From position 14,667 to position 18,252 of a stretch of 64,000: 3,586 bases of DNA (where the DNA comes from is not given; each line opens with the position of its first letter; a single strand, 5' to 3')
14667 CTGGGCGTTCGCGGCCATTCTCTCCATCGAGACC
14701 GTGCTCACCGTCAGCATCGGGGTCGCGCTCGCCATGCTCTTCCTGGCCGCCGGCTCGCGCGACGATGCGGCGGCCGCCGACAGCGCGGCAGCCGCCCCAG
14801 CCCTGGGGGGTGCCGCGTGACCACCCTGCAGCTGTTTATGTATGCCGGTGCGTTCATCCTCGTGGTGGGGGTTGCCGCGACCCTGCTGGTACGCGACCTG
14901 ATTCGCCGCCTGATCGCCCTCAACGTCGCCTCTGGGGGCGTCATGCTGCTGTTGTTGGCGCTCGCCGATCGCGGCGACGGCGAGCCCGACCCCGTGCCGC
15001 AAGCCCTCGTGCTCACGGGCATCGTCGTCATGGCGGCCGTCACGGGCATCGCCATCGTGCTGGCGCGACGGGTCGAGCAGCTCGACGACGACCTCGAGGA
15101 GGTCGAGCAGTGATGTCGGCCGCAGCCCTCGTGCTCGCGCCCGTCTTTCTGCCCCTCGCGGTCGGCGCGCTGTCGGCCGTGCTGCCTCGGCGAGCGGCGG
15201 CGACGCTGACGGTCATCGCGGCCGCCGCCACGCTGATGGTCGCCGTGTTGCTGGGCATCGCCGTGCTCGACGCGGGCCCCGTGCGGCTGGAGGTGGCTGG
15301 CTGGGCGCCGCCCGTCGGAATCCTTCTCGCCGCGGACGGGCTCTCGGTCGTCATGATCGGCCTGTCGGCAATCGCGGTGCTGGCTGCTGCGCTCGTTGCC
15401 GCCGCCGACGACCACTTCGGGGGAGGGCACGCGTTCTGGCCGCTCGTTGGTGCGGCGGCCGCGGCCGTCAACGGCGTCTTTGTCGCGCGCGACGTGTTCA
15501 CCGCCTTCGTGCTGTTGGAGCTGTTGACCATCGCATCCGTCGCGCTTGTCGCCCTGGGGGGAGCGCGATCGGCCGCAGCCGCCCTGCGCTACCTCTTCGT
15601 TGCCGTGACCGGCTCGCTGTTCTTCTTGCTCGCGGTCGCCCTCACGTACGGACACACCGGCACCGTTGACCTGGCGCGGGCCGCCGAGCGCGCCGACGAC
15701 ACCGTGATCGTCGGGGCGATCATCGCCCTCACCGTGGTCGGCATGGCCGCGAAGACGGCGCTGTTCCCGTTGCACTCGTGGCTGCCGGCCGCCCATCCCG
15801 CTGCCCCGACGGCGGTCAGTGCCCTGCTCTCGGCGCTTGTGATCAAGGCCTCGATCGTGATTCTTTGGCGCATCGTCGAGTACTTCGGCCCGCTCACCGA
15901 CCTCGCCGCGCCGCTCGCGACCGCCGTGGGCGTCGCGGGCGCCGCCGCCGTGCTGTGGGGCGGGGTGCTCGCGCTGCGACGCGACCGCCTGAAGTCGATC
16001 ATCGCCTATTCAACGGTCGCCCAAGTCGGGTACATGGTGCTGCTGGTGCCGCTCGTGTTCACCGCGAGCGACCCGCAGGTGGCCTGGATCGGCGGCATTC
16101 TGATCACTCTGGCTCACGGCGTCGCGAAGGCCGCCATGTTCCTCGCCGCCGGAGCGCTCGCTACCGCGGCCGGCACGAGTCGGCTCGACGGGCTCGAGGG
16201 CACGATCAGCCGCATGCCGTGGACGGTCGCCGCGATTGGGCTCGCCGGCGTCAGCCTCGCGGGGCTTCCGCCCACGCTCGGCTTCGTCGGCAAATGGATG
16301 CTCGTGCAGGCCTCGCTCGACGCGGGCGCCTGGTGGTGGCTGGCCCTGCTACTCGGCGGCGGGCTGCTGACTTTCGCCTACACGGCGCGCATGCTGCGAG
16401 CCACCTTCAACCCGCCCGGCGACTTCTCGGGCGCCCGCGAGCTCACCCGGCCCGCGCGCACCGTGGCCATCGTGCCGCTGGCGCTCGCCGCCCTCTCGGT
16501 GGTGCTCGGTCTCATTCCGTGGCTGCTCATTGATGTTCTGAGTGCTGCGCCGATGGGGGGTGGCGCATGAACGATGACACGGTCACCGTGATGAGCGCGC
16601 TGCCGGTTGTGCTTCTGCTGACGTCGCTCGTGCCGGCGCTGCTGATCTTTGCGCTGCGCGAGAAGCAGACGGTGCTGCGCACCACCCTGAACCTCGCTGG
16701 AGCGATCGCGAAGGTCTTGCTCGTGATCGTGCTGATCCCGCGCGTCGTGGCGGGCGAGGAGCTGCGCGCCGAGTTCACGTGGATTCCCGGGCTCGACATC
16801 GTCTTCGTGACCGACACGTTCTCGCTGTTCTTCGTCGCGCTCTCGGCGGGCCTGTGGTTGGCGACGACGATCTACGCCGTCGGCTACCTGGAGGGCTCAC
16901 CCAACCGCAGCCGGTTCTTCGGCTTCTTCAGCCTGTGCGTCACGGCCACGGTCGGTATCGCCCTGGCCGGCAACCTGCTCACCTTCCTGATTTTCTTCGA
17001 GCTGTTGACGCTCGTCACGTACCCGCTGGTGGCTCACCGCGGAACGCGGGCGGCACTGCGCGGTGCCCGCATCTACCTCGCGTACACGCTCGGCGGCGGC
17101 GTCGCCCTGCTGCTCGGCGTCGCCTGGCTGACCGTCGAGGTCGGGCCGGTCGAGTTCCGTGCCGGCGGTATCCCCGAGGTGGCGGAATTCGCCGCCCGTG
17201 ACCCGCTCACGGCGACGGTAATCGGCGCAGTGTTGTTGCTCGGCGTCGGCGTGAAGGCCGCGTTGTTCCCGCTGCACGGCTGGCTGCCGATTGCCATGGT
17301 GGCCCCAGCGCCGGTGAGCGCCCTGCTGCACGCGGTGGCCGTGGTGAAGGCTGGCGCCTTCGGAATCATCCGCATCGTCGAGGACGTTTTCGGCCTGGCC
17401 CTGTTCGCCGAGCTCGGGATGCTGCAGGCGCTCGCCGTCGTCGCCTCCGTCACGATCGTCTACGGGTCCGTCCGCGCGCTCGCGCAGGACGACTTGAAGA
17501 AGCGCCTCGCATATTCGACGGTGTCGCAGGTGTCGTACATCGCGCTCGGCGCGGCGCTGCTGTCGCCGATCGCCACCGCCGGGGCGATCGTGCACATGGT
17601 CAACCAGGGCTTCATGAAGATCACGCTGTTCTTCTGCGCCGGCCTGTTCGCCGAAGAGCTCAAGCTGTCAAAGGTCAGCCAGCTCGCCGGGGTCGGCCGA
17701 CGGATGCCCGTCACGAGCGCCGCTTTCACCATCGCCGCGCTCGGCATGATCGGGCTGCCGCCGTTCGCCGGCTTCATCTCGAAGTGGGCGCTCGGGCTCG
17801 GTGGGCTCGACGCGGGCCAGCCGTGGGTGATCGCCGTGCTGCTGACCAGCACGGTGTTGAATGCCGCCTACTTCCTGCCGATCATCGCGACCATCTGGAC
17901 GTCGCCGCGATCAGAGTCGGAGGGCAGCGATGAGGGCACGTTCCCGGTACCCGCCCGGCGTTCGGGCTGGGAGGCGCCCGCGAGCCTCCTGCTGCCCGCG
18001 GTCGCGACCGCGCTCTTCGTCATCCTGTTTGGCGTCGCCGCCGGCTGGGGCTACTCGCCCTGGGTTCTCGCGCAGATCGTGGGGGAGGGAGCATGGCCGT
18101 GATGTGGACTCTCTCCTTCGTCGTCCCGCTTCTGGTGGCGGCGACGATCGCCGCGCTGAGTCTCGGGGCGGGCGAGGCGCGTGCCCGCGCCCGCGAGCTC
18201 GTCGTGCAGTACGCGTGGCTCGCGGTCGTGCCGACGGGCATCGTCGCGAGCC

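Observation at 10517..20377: P2-type ATPase co-cistronic with a rearranged Mrp-like (CPA3) module carrying three antiporter-like subunits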

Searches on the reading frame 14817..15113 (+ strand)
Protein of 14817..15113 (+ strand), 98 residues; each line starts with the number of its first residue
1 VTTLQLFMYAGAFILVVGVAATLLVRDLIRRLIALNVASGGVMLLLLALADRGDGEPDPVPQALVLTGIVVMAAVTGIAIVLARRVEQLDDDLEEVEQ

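Call 3: search_protein_families(library=pfam, proteins=[window:14817-15113:+], max_evalue=0.01)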
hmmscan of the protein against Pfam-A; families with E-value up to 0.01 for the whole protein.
window:14817-15113:+ (98 aa): 3 families
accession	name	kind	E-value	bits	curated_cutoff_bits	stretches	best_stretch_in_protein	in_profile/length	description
PF00420.29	Oxidored_q2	-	8.9e-12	45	26.1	1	8-88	3-80/95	NADH-ubiquinone/plastoquinone oxidoreductase chain 4L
PF09880.14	DUF2107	-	1.2e-05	25.8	27.5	1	8-49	1-45/73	Predicted membrane protein (DUF2107)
PF11992.13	TgpA_N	-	0.0084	15.6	30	1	9-82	104-177/333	TgpA N-terminal domain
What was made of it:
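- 14817..15113 (+): MrpC (NuoK-like) subunit, 98 aa. Pfam Oxidored_q2 8.9e-12 (call 3).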

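Call 6: search_protein_families(library=ncbifam, proteins=[window:14817-15113:+], max_evalue=0.001)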
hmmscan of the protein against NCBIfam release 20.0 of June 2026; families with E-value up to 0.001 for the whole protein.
window:14817-15113:+ (98 aa): 13 families
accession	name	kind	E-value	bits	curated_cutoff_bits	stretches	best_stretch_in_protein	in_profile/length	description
NF006372.0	PRK08600.1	equivalog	2.3e-08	34.1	127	1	7-88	4-96/113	Na(+)/H(+) antiporter subunit C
NF005618.0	PRK07375.1-3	equivalog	1.1e-07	32.1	107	1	6-52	6-53/119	putative monovalent cation/H+ antiporter subunit C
NF005623.0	PRK07375.2-2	equivalog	2.6e-07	30.8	81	1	10-87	5-91/93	putative monovalent cation/H+ antiporter subunit C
NF006250.0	PRK08388.1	equivalog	5.7e-07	30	137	1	7-52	4-50/119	putative monovalent cation/H+ antiporter subunit C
NF005620.0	PRK07375.1-5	equivalog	2.5e-06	27.5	91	1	14-92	11-101/113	putative monovalent cation/H+ antiporter subunit C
NF009303.0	PRK12660.1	subfamily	3.5e-06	26.9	132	1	14-89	12-98/114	putative monovalent cation/H+ antiporter subunit C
NF006573.0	PRK09094.1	equivalog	6e-06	26.3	105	1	56-89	68-103/114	Na+/H+ antiporter subunit C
NF005621.0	PRK07375.1-6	equivalog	6e-06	26.1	126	1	9-88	11-103/120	putative monovalent cation/H+ antiporter subunit C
NF009302.0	PRK12659.1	equivalog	1e-05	25.4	154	1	57-95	69-109/117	Na+/H+ antiporter subunit C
NF005929.0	PRK07946.1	equivalog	2.7e-05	24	157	1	3-92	4-103/204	Na(+)/H(+) antiporter subunit C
TIGR00941.1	2a6301s03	subfamily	0.00014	22.4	161.2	0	22-88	19-96/104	multicomponent Na+:H+ antiporter, MnhC subunit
NF009304.0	PRK12661.1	equivalog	0.00023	21.2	152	0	58-87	95-124/140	putative monovalent cation/H+ antiporter subunit C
NF005625.0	PRK07375.2-4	equivalog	0.00043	20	165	0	57-88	64-95/141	putative monovalent cation/H+ antiporter subunit C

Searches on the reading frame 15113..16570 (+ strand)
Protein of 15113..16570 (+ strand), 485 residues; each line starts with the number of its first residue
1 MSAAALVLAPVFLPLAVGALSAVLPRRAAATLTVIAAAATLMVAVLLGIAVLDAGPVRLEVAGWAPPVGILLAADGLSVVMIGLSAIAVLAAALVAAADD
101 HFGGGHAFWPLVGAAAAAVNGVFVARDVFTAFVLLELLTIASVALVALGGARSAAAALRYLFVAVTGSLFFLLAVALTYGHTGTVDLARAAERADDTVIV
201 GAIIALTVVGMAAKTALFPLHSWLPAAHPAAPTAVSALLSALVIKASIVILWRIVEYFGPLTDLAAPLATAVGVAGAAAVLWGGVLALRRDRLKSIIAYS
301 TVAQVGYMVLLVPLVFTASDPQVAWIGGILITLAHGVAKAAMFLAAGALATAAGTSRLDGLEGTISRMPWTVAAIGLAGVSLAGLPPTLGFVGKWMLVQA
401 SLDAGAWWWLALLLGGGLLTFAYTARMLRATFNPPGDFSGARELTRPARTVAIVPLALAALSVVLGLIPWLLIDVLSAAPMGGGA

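Call 3: search_protein_families(library=pfam, proteins=[window:15113-16570:+], max_evalue=0.01)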
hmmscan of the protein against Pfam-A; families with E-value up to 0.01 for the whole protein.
window:15113-16570:+ (485 aa): 1 family
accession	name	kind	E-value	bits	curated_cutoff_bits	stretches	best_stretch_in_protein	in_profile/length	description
PF00361.26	Proton_antipo_M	-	5.9e-48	164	21.5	1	125-418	1-292/294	NADH:quinone oxidoreductase/Mrp antiporter, TM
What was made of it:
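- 15113..16570 (+): Antiporter-like subunit D1 (MrpD-type), 485 aa. It keeps the TM5 Glu and the TM7, TM8, TM11 and TM12 Lys. Pfam Proton_antipo_M 5.9e-48 (call 3).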

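Call 6: search_protein_families(library=ncbifam, proteins=[window:15113-16570:+], max_evalue=0.001)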
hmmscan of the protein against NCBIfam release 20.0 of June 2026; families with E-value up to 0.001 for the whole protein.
window:15113-16570:+ (485 aa): 74 families (the best 25 are shown)
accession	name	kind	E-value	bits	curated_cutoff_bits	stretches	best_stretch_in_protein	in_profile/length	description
NF009306.0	PRK12663.1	equivalog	1.1e-68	232.2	542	1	4-479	3-477/498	Na+/H+ antiporter subunit D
NF005818.0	PRK07691.1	equivalog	1.4e-62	212.3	586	1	5-475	4-475/496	Na+/H+ antiporter subunit D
NF009305.0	PRK12662.1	equivalog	7.7e-60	203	700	1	6-472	5-479/492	putative monovalent cation/H+ antiporter subunit D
NF006419.0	PRK08668.1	equivalog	1.7e-59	202.1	617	1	11-478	8-476/613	NADH dehydrogenase subunit M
NF006238.0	PRK08375.1-4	equivalog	2.2e-56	191.7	626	1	5-432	4-429/531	putative monovalent cation/H+ antiporter subunit D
NF006241.0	PRK08377.1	equivalog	1.1e-54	186.3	645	1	6-478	8-472/494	NADH dehydrogenase subunit N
TIGR01972.1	NDH_I_M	subfamily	3.1e-53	181.1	263.8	1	11-478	5-477/486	NADH-quinone oxidoreductase subunit M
NF005086.0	PRK06521.1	equivalog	6.1e-53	180.3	667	1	2-477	3-500/669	hydrogenase 4 subunit B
NF006240.0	PRK08376.1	subfamily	1.3e-51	176.1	662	1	28-476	31-499/521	putative monovalent cation/H+ antiporter subunit D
NF009308.0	PRK12665.1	equivalog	2.1e-51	175.1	585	1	4-425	6-431/531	Na+/H+ antiporter subunit D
TIGR00944.1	2a6301s04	subfamily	2.3e-51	175.5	692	1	6-433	2-431/463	multicomponent K+/H+ antiporter, MrpD/PhaD subunit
NF006236.0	PRK08375.1-1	equivalog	7.8e-51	173.5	663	1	27-476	29-488/493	putative monovalent cation/H+ antiporter subunit D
NF005140.0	PRK06589.1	equivalog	1.1e-48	166.2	470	1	120-473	133-481/489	putative monovalent cation/H+ antiporter subunit D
NF005561.0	PRK07234.1-1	equivalog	5.6e-46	157.4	718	1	30-428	34-435/569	putative monovalent cation/H+ antiporter subunit D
NF009287.0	PRK12647.1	equivalog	4e-45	154.6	937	1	7-478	3-476/773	putative monovalent cation/H+ antiporter subunit A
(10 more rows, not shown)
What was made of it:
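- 15113..16570 (+): NCBIfam best hit is MrpD (call 6).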

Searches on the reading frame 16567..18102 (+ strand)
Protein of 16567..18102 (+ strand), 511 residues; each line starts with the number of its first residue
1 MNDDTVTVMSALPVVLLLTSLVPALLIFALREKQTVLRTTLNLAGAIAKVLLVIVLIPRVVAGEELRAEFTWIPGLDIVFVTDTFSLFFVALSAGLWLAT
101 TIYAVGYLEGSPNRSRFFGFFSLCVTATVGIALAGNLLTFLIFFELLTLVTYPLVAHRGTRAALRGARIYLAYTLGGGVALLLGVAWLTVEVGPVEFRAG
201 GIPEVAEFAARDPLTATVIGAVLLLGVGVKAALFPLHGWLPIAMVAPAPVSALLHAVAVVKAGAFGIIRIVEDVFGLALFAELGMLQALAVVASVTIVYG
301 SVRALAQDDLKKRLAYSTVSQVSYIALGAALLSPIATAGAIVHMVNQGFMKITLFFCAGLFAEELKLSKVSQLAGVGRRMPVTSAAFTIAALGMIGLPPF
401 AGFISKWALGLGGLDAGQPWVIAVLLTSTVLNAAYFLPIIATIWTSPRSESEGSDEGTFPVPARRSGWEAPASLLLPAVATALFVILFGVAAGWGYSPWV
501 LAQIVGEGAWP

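Call 3: search_protein_families(library=pfam, proteins=[window:16567-18102:+], max_evalue=0.01)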
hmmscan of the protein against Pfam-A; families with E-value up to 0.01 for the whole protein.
window:16567-18102:+ (511 aa): 2 families
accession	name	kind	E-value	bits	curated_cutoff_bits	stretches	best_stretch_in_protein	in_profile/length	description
PF00361.26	Proton_antipo_M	-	4e-57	194.1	21.5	1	134-431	1-293/294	NADH:quinone oxidoreductase/Mrp antiporter, TM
PF00662.26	Proton_antipo_N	-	3.7e-05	24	24.5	1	76-118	9-51/51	NADH-Ubiquinone oxidoreductase (complex I), chain 5 N-terminus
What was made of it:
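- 16567..18102 (+): Antiporter-like subunit D2, 511 aa, the most conserved of the three. It keeps the TM5 Glu and all the Lys. Pfam Proton_antipo_M 4e-57 plus Proton_antipo_N (call 3).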

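Call 6: search_protein_families(library=ncbifam, proteins=[window:16567-18102:+], max_evalue=0.001)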
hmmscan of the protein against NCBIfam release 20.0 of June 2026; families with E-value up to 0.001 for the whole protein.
window:16567-18102:+ (511 aa): 75 families (the best 25 are shown)
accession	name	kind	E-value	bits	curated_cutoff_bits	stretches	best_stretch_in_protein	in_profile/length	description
NF005561.0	PRK07234.1-1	equivalog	8e-134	447.5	718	1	7-447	3-442/569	putative monovalent cation/H+ antiporter subunit D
NF006236.0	PRK08375.1-1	equivalog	1.3e-126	423.5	663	1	7-490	3-479/493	putative monovalent cation/H+ antiporter subunit D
NF005140.0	PRK06589.1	equivalog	3.7e-89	299.8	470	1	14-449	11-447/489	putative monovalent cation/H+ antiporter subunit D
NF009288.0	PRK12648.1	equivalog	1.8e-67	228.2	1104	1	15-449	5-439/954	monovalent cation/H+ antiporter subunit A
NF009287.0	PRK12647.1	equivalog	5.2e-65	220.4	937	1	16-493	10-468/773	putative monovalent cation/H+ antiporter subunit A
TIGR01972.1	NDH_I_M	subfamily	5.4e-63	213.3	263.8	1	16-448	4-434/486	NADH-quinone oxidoreductase subunit M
NF005097.0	PRK06525.1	equivalog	4.3e-62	210.4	430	1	16-446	5-441/480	hydrogenase 4 subunit D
NF009306.0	PRK12663.1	equivalog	1.5e-56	192.2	542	1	9-492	2-467/498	Na+/H+ antiporter subunit D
NF006419.0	PRK08668.1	equivalog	2.1e-55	188.6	617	1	15-491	6-466/613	NADH dehydrogenase subunit M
NF006241.0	PRK08377.1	equivalog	3.2e-54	184.8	645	1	12-447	4-434/494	NADH dehydrogenase subunit N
NF005141.0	PRK06590.1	equivalog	3.3e-54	184.8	556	1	15-461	7-437/615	NADH-quinone oxidoreductase subunit L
NF005086.0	PRK06521.1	equivalog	4.3e-54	184.1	667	1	12-409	7-410/669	hydrogenase 4 subunit B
TIGR00940.1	2a6301s01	subfamily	6.4e-54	183.5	920.45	1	14-444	7-438/793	monovalent cation:proton antiporter subunit A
TIGR01974.1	NDH_I_L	subfamily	2e-53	182.3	407.5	1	17-490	11-477/630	NADH-quinone oxidoreductase subunit L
NF009285.0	PRK12645.1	equivalog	9.3e-53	179.6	1028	1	14-490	6-491/804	Na+/H+ antiporter subunit A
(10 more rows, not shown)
